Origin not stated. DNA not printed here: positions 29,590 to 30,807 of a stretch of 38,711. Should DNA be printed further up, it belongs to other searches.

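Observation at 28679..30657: ParB-like CTPase translationally coupled to a sensor-less sigma54-type activator: candidate new regulatory system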

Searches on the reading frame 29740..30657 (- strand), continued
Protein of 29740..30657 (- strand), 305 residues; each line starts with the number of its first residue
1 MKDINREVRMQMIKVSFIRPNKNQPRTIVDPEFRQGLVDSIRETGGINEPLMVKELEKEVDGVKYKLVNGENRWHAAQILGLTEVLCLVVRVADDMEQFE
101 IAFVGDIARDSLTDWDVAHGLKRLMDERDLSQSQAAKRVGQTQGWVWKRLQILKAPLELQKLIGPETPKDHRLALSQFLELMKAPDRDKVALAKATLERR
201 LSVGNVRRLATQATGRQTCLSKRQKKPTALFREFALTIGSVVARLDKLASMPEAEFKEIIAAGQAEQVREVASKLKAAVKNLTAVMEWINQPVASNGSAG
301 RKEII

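Call 70: find_encoding_contigs(protein=P0163, flank=6000, max_places=3)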
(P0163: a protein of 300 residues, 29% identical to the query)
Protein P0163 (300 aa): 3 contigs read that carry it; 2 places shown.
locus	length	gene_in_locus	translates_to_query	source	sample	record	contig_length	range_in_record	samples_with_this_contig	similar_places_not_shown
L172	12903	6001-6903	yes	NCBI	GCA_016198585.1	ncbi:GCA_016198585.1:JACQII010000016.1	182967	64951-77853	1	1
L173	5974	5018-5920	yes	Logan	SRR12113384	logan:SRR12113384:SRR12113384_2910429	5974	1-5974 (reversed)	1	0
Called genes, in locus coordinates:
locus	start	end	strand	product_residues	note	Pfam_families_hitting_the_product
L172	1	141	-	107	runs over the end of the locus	PF01920:Prefoldin_2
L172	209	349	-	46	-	PF03604:Zn_ribbon_RPAB4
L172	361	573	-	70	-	PF01780:Ribosomal_L37ae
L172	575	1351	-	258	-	PF01138:RNase_PH, PF03725:RNase_PH_C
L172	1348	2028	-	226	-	PF01138:RNase_PH, PF03725:RNase_PH_C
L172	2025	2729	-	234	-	PF22625:ECR1_N_2 (weak), PF14382:ECR1_N (weak), PF21266:S1_RRP4, PF00575:S1 (weak), PF21262:RRP40_S1 (weak), PF00013:KH_1, PF15985:KH_6 (weak)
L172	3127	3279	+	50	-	-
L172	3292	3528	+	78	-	-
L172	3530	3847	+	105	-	-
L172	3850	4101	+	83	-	-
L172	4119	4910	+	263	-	PF03976:PPK2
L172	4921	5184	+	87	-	-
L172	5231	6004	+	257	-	PF04542:Sigma70_r2, PF04539:Sigma70_r3 (weak), PF04545:Sigma70_r4 (weak)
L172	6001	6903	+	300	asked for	PF02195:ParB_N, PF17762:HTH_ParB (weak)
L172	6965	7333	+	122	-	-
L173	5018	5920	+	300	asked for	PF02195:ParB_N, PF17762:HTH_ParB (weak)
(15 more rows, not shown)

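Call 71: find_encoding_contigs(protein=P0165, flank=6000, max_places=3)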
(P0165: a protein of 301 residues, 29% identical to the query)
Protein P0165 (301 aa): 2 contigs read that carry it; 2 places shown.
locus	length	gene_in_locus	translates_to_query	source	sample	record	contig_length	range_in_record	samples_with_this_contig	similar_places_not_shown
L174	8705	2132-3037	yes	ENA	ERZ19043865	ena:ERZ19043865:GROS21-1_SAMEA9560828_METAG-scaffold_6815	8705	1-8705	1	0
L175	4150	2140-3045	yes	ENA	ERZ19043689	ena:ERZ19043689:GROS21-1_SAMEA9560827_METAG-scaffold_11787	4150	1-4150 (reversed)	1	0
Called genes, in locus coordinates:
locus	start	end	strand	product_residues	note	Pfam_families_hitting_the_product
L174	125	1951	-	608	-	PF00270:DEAD (weak), PF04851:ResIII, PF18766:SWI2_SNF2, PF00271:Helicase_C, PF14311:DUF4379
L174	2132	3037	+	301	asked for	PF02195:ParB_N, PF17762:HTH_ParB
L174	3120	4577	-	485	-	PF00158:Sigma54_activat, PF14532:Sigma54_activ_2, PF25601:AAA_lid_14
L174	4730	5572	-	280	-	-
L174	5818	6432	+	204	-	PF00041:fn3 (faint), PF16656:Pur_ac_phosph_N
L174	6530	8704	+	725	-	?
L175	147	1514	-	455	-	PF00271:Helicase_C, PF14311:DUF4379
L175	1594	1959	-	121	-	-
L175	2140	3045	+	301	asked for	PF02195:ParB_N, PF17762:HTH_ParB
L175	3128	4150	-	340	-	?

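Call 72: find_encoding_contigs(protein=P0152, flank=6000, max_places=3)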
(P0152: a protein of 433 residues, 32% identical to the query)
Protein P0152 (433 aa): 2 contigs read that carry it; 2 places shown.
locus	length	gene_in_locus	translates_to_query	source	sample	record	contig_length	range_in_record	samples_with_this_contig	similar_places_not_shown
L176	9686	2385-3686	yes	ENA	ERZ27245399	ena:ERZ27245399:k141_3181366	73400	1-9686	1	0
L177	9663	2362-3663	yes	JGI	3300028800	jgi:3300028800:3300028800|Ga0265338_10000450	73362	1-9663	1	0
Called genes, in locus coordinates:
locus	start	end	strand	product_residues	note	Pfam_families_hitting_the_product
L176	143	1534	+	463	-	PF07992:Pyr_redox_2 (faint), PF00070:Pyr_redox (faint), PF00890:FAD_binding_2, PF01266:DAO (faint), PF01494:FAD_binding_3 (faint), PF03486:HI0933_like, PF12831:FAD_oxidored (weak), PF22780:HI0933_like_1st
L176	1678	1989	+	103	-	-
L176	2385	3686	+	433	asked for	PF02195:ParB_N, PF17762:HTH_ParB, PF08535:KorB (faint)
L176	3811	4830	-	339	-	-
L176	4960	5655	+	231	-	PF16656:Pur_ac_phosph_N (faint), PF00041:fn3 (weak)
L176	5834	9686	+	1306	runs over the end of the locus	-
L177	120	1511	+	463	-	PF07992:Pyr_redox_2 (faint), PF00070:Pyr_redox (faint), PF00890:FAD_binding_2, PF01266:DAO (faint), PF01494:FAD_binding_3 (faint), PF03486:HI0933_like, PF12831:FAD_oxidored (weak), PF22780:HI0933_like_1st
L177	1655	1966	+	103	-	-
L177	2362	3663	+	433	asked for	PF02195:ParB_N, PF17762:HTH_ParB, PF08535:KorB (faint)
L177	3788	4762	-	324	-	-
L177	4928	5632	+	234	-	PF16656:Pur_ac_phosph_N (faint), PF00041:fn3 (weak)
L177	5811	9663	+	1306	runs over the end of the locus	-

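Call 81: search_protein_families(library=pfam, proteins=[L174:3120-4577:-, L174:4730-5572:-, L176:3811-4830:-, L083:9000-10031:-, L174:5818-6432:+, L176:4960-5655:+, L083:10256-11506:+, L082:1201-2295:+], max_evalue=0.01)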
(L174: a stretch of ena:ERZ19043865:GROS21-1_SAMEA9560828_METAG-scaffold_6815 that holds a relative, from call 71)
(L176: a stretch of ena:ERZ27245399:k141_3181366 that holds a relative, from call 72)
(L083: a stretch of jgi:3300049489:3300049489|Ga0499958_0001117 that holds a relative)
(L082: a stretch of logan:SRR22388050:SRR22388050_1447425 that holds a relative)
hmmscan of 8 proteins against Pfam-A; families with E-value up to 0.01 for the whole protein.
L174:3120-4577:- (485 aa): 5 families
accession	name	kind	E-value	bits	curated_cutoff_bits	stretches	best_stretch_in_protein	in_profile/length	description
PF00158.32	Sigma54_activat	-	3e-57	193.4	20.2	1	25-185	6-167/168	Sigma-54 interaction domain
PF25601.1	AAA_lid_14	-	2.4e-17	63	27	1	191-260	1-71/87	AAA+ ATPase lid domain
PF14532.12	Sigma54_activ_2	-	8.9e-16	58.8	25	1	41-190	22-138/138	Sigma-54 interaction domain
PF07728.20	AAA_5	-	0.00011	22.7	22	1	44-161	3-123/139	AAA domain (dynein-related subfamily)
PF07724.20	AAA_2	-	0.00047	20.7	27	1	42-167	5-131/166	AAA domain (Cdc48 subfamily)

L174:4730-5572:- (280 aa): 0 families

L176:3811-4830:- (339 aa): 0 families

L083:9000-10031:- (343 aa): 1 family
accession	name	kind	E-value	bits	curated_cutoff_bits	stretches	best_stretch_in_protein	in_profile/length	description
PF08299.17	Bac_DnaA_C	-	7.2e-07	29.6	31.5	0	12-54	3-46/69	Bacterial dnaA protein helix-turn-helix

L174:5818-6432:+ (204 aa): 5 families
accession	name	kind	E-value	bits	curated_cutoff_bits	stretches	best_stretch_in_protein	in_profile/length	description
PF00041.27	fn3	-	2.7e-10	40.7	25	2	125-199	11-81/84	Fibronectin type III domain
PF16656.11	Pur_ac_phosph_N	-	1.6e-09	38.6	30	1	29-115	9-88/93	Purple acid Phosphatase, N-terminal domain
PF10179.15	NDNF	-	0.00011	22.7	27.3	0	86-115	89-118/127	Neuron-derived neurotrophic factor, first Fn(III) domain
PF25788.1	Ig_Rha78A_N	-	0.00021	21.9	27.4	1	88-124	66-102/105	Rha78A-like, N-terminal immunoglobulin domain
PF25059.1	FN3_DSCAM-DSCAML_C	-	0.0043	17.8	39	1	66-127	26-86/89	DSCAM/DSCAML C-terminal Fn3-like domain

L176:4960-5655:+ (231 aa): 3 families
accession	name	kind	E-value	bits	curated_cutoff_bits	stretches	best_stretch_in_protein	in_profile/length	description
PF00041.27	fn3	-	3.8e-12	46.7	25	2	154-224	13-79/84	Fibronectin type III domain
PF16656.11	Pur_ac_phosph_N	-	4e-10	40.5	30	2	51-144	4-90/93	Purple acid Phosphatase, N-terminal domain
PF10179.15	NDNF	-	0.0012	19.3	27.3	0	184-222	80-118/127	Neuron-derived neurotrophic factor, first Fn(III) domain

L083:10256-11506:+ (416 aa): 15 families
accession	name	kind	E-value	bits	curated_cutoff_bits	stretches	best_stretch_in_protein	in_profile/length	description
PF00158.32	Sigma54_activat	-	2.5e-61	206.7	20.2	1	50-213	4-167/168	Sigma-54 interaction domain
PF14532.12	Sigma54_activ_2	-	7.4e-23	81.7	25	1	50-218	3-138/138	Sigma-54 interaction domain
PF02954.25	HTH_8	-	5.6e-20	71.2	22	2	303-343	1-41/42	Bacterial regulatory protein, Fis family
PF25601.1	AAA_lid_14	-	1.4e-15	57.3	27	1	219-286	1-71/87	AAA+ ATPase lid domain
PF07728.20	AAA_5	-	2.3e-10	41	22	1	70-188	1-122/139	AAA domain (dynein-related subfamily)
PF07724.20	AAA_2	-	0.00011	22.7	27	1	71-198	6-134/166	AAA domain (Cdc48 subfamily)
PF13556.12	HTH_30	-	0.00013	22.1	27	1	316-342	8-34/59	PucR C-terminal helix-turn-helix domain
PF13384.12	HTH_23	-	0.0003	21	24.6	0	308-344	5-41/50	Homeodomain-like domain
PF13191.12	AAA_16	-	0.00091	20.2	32.6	1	54-114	9-81/167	AAA ATPase domain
PF00004.35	AAA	-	0.00096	20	21.2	0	71-189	1-110/131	ATPase family associated with various cellular activities (AAA)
PF07726.17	AAA_3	-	0.0011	19.3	27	1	71-188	2-111/131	ATPase family associated with various cellular activities (AAA)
PF02796.21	HTH_7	-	0.0021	18.6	23.8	1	314-338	15-39/45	Helix-turn-helix domain of resolvase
PF12775.13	AAA_7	-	0.0044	17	25.8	1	59-105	24-70/181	P-loop containing dynein motor region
PF13401.12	AAA_22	-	0.0057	17.4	27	0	70-165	7-109/130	AAA domain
PF13518.12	HTH_28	-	0.0073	16.8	25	0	314-344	6-36/52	Helix-turn-helix domain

L082:1201-2295:+ (364 aa): 9 families
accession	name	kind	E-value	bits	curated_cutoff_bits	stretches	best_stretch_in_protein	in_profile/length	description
PF00158.32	Sigma54_activat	-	1.3e-63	214.1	20.2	1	42-207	2-167/168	Sigma-54 interaction domain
PF14532.12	Sigma54_activ_2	-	4.1e-22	79.4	25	1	44-212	3-138/138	Sigma-54 interaction domain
PF25601.1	AAA_lid_14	-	2.4e-19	69.4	27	1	213-287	1-76/87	AAA+ ATPase lid domain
PF02954.25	HTH_8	-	7.3e-10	38.9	22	1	318-356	4-42/42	Bacterial regulatory protein, Fis family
PF07728.20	AAA_5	-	3.2e-08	34.1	22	1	65-184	2-124/139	AAA domain (dynein-related subfamily)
PF00493.29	MCM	-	0.00013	21.6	23.3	1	60-185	55-175/224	MCM P-loop domain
PF07724.20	AAA_2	-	0.00072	20.1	27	1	63-194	4-136/166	AAA domain (Cdc48 subfamily)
PF13191.12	AAA_16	-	0.0022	19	32.6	1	52-157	13-120/167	AAA ATPase domain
PF13384.12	HTH_23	-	0.0099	16.1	24.6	0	318-351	4-36/50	Homeodomain-like domain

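Call 86: predict_structure(alignment_id=A4)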
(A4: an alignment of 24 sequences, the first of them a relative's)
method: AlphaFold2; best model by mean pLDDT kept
length: 305 residues; sequences in the alignment: 24
mean_pLDDT: 90.5   pTM: 0.71
mean pLDDT of the five models: 90.5, 89.4, 88.8, 87.8, 87.2
residues with pLDDT >= 90: 252; 70-90: 24; 50-70: 14; < 50: 15
segments of 3 or more residues with pLDDT < 50: 1-5, 218-221, 302-304
pLDDT, mean of each block of 10 residues (from residue 1): 62 97 90 93 94 97 97 96 97 95 95 96 98 97 98 97 93 97 96 97 96 71 68 90 93 96 95 95 92 59 50
secondary structure, 60 per line:
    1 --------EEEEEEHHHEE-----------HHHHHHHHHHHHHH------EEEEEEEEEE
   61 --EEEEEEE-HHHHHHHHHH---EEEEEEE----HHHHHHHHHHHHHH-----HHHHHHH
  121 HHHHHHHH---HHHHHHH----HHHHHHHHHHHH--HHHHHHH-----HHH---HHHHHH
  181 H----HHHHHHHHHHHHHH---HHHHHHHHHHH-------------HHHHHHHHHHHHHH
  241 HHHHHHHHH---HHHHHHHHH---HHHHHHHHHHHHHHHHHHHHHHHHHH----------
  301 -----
elements in order: E9-14 H31-44 E51-60 E63-69 H71-80 E84-90 H95-108 H114-128 H132-138 H143-154 H157-163 H175-181 H186-199 H203-213 H227-249 H253-261 H265-290

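Call 88: find_related_loci(query=A4, collection=viral_contigs, flank=6000)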
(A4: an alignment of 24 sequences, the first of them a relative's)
Query A4 (305 aa) in viral_contigs; peptide patterns used: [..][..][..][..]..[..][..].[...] (x = any residue, [..] = any of these).
600 stretches matched a pattern (row limit reached: there are more); 154 encode a relative of the query (tblastn E <= 1e-3); the best 80 are kept; 80 distinct loci.
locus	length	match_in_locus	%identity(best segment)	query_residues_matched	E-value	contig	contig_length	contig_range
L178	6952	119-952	27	12-289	2e-23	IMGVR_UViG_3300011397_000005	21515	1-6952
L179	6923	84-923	27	10-289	2e-23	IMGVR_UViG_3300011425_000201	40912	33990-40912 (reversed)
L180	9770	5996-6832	25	12-285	9e-23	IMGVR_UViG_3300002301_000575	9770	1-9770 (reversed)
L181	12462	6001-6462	34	8-163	4e-20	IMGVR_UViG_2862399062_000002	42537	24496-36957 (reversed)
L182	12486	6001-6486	36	12-178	4e-20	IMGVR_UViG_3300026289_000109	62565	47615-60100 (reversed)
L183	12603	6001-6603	27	10-216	9e-20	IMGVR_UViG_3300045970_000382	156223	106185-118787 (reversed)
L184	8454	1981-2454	34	10-168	1e-19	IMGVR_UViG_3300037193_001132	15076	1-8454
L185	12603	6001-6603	27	10-216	9e-20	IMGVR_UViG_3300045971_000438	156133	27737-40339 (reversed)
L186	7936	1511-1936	33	10-152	2e-19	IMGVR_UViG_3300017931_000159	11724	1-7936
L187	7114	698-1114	34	9-154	2e-19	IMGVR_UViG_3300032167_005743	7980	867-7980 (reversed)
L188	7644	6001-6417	35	12-156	5e-19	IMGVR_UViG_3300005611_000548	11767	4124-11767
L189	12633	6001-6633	26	10-226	7e-19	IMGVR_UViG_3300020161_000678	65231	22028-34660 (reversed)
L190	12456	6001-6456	38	25-181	2e-18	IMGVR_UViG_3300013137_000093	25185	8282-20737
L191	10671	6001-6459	31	13-163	4e-18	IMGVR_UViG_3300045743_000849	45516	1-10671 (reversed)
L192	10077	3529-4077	30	11-204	6e-17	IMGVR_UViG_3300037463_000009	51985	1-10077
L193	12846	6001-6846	23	5-279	5e-17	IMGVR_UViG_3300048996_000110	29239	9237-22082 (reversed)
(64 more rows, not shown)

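Call 90: fold_search(model_id=the predicted structure, library=pdb)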
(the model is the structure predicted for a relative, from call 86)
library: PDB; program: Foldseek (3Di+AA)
matches with E <= 10: 396; with E <= 0.001: 43
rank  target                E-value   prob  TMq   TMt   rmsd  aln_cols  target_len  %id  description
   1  7bnk_A                2.2e-14  1.00  0.32  0.49  13.5       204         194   31  Crystal structure of ParB from Myxococcus xanthus bound to CDP and Monothiophosphate (released 2021-09-08)
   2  7bnr_A                2.7e-14  1.00  0.32  0.49  13.5       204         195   31  Crystal structure of a ParB Q52A mutant from Myxococcus xanthus bound to CTPyS (released 2021-09-08)
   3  7bnk_B                2.8e-14  1.00  0.31  0.48  13.6       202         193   32  Crystal structure of ParB from Myxococcus xanthus bound to CDP and Monothiophosphate (released 2021-09-08)
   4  7bnr_B                6.1e-14  1.00  0.33  0.50  13.3       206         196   30  Crystal structure of a ParB Q52A mutant from Myxococcus xanthus bound to CTPyS (released 2021-09-08)
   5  7ol9_B                1.2e-13  1.00  0.32  0.45  13.2       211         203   27  Crystal structure of C-terminally truncated Bacillus subtilis nucleoid occlusion protein (Noc) complexed to the Noc-bi (released 2022-03-09)
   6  6t1f_D                1.2e-13  1.00  0.48  0.72   4.2       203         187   28  Crystal structure of the C-terminally truncated chromosome-partitioning protein ParB from Caulobacter crescentus compl (released 2020-10-14)
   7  7nfu_B                1.7e-13  1.00  0.47  0.63   5.1       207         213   26  Crystal structure of C-terminally truncated Geobacillus thermoleovorans nucleoid occlusion protein Noc (released 2021-02-17)
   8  6sdk_A                1.7e-13  1.00  0.33  0.49  13.5       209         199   28  Crystal structure of bacterial ParB dimer bound to CDP (released 2019-10-23)
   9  7nfu_A                1.9e-13  1.00  0.47  0.61   5.1       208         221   27  Crystal structure of C-terminally truncated Geobacillus thermoleovorans nucleoid occlusion protein Noc (released 2021-02-17)
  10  6t1f_B                2.4e-13  1.00  0.47  0.70   4.4       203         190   28  Crystal structure of the C-terminally truncated chromosome-partitioning protein ParB from Caulobacter crescentus compl (released 2020-10-14)
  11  6sdk_B                2.4e-13  1.00  0.32  0.48  13.8       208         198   28  Crystal structure of bacterial ParB dimer bound to CDP (released 2019-10-23)
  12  7o0n_A                2.5e-13  1.00  0.32  0.49  13.4       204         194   31  Crystal structure of a ParB E93A mutant from Myxococcus xanthus bound to CDP and monothiophosphate (released 2021-09-15)
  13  7ng0                  5.2e-13  1.00  0.33  0.50  13.6       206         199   27  Crystal structure of N- and C-terminally truncated Geobacillus thermoleovorans nucleoid occlusion protein Noc (released 2021-02-17)
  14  6t1f_C                5.5e-13  1.00  0.34  0.52  11.0       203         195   30  Crystal structure of the C-terminally truncated chromosome-partitioning protein ParB from Caulobacter crescentus compl (released 2020-10-14)
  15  6t1f_A                4.2e-12  1.00  0.34  0.52  10.9       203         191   28  Crystal structure of the C-terminally truncated chromosome-partitioning protein ParB from Caulobacter crescentus compl (released 2020-10-14)
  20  8qa9_B                2.4e-10  1.00  0.55  0.77   3.8       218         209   18  Crystal structure of the RK2 plasmid encoded co-complex of the C-terminally truncated transcriptional repressor protei (released 2024-02-21)
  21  8qa9_A                2.4e-10  1.00  0.54  0.76   4.0       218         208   17  Crystal structure of the RK2 plasmid encoded co-complex of the C-terminally truncated transcriptional repressor protei (released 2024-02-21)
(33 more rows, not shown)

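Call 96: find_encoding_contigs(protein=P0162, flank=6000, max_places=3)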
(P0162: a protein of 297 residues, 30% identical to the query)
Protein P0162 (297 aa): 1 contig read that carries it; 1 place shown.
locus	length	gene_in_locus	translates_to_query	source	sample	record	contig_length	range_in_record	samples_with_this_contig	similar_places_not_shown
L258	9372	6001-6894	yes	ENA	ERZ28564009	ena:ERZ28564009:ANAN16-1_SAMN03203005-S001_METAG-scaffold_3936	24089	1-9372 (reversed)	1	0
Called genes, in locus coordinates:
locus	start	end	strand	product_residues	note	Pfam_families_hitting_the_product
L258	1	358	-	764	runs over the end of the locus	PF03477:ATP-cone, PF17975:RNR_Alpha, PF21995:RNR-II_ins_dom, PF02867:Ribonuc_red_lgC (faint)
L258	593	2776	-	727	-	PF17191:RecG_wedge, PF01336:tRNA_anti-codon (weak), PF00270:DEAD, PF04851:ResIII, PF00271:Helicase_C, PF22590:Cas3-like_C_2 (weak), PF19833:RecG_dom3_C (weak)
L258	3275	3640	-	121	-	-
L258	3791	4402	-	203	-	PF13328:HD_4, PF01966:HD (faint)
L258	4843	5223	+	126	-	PF06163:DUF977 (faint), PF09339:HTH_IclR (weak), PF13412:HTH_24, PF08220:HTH_DeoR (weak), PF08279:HTH_11 (weak)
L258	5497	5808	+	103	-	-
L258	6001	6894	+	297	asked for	PF02195:ParB_N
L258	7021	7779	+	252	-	PF04542:Sigma70_r2, PF07638:Sigma70_ECF (weak), PF08281:Sigma70_r4_2, PF04545:Sigma70_r4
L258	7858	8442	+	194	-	-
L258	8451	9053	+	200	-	PF00881:Nitroreductase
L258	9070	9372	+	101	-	?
